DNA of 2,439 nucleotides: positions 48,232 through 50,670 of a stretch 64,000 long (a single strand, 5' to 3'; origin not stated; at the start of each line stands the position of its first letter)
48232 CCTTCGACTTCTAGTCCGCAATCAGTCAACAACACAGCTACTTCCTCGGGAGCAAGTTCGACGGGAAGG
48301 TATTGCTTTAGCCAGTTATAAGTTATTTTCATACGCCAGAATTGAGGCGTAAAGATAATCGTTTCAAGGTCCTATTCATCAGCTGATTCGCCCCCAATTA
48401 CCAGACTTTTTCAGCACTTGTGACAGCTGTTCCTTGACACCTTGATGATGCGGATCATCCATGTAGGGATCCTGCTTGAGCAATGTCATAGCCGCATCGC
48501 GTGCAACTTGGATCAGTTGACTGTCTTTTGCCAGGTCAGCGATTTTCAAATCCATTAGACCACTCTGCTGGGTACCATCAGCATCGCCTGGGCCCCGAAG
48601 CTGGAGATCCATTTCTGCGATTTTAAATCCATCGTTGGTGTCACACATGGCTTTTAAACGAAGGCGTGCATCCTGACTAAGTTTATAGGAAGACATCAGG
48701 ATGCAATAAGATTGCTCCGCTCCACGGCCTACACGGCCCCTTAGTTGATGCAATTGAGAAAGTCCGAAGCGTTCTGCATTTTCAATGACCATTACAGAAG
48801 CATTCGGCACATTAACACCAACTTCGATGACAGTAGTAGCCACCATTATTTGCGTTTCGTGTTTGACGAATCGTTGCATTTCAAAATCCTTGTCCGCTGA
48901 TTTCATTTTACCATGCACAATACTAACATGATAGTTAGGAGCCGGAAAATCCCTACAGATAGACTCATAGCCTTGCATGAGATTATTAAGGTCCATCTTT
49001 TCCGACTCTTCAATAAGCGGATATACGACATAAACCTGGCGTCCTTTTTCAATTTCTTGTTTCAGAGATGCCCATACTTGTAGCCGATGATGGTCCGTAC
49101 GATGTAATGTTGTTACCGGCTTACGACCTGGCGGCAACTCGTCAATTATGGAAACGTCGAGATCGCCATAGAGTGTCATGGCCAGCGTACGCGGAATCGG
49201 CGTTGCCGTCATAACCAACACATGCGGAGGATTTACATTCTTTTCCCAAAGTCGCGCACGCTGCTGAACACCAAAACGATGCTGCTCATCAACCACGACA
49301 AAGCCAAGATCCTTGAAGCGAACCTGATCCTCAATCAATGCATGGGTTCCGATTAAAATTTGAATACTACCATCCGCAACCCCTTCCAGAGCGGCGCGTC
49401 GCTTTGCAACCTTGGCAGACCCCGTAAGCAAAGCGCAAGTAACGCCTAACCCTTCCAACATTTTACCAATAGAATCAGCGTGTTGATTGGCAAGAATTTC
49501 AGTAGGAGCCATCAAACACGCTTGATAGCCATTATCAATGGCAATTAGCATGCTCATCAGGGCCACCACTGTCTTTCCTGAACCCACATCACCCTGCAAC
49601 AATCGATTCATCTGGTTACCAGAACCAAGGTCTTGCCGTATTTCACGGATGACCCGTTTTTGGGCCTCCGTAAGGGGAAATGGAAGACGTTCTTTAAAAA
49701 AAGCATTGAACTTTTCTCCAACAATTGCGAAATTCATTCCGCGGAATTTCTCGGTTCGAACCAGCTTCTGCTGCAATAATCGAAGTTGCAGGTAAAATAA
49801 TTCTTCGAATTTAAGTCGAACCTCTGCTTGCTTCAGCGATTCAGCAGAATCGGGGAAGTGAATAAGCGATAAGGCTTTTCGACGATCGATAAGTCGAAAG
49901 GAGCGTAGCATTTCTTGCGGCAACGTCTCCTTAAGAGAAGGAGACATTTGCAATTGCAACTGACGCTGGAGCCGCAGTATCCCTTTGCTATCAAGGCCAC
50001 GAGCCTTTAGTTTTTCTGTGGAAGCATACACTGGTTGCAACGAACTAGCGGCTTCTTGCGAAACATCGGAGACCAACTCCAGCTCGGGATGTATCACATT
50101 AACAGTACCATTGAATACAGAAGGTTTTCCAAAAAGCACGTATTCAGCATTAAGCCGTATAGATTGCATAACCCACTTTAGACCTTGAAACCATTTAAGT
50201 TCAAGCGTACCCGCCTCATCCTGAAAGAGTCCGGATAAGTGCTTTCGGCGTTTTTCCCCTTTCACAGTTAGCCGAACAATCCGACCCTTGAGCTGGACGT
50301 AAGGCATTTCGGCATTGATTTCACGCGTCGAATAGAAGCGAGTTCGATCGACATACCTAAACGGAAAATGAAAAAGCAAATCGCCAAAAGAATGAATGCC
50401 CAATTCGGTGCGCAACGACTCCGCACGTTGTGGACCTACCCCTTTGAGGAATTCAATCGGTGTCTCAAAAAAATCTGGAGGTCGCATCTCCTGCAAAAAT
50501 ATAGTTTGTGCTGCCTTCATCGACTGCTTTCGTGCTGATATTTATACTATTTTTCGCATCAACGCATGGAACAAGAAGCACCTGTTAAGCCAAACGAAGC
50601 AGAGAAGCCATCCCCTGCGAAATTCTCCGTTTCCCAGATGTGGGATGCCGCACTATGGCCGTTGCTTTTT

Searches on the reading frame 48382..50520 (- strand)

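Call 72: search_protein_families(library=pfam, proteins=[window:48382-50520:-], max_evalue=0.00001)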
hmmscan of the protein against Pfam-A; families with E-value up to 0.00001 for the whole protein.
window:48382-50520:- (713 aa): 6 families
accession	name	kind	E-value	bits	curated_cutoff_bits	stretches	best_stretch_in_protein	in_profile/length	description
PF19833.4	RecG_dom3_C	-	6.6e-28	97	26.8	1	628-713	1-87/87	ATP-dependent DNA helicase RecG, domain 3, C-terminal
PF00270.35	DEAD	-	6.9e-28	97.9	26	1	284-447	1-165/167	DEAD/DEAH box helicase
PF00271.37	Helicase_C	-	1.3e-21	77.3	23.5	1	486-599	6-108/110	Helicase conserved C-terminal domain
PF17191.10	RecG_wedge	-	1.7e-17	63.9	23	1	21-174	1-149/162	RecG wedge domain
PF04851.21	ResIII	-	3.8e-12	46.9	22.5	1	282-441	3-162/164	Type III restriction enzyme, res subunit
PF01336.31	tRNA_anti-codon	-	2.5e-06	27.8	27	1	75-150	1-75/75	OB-fold nucleic acid binding domain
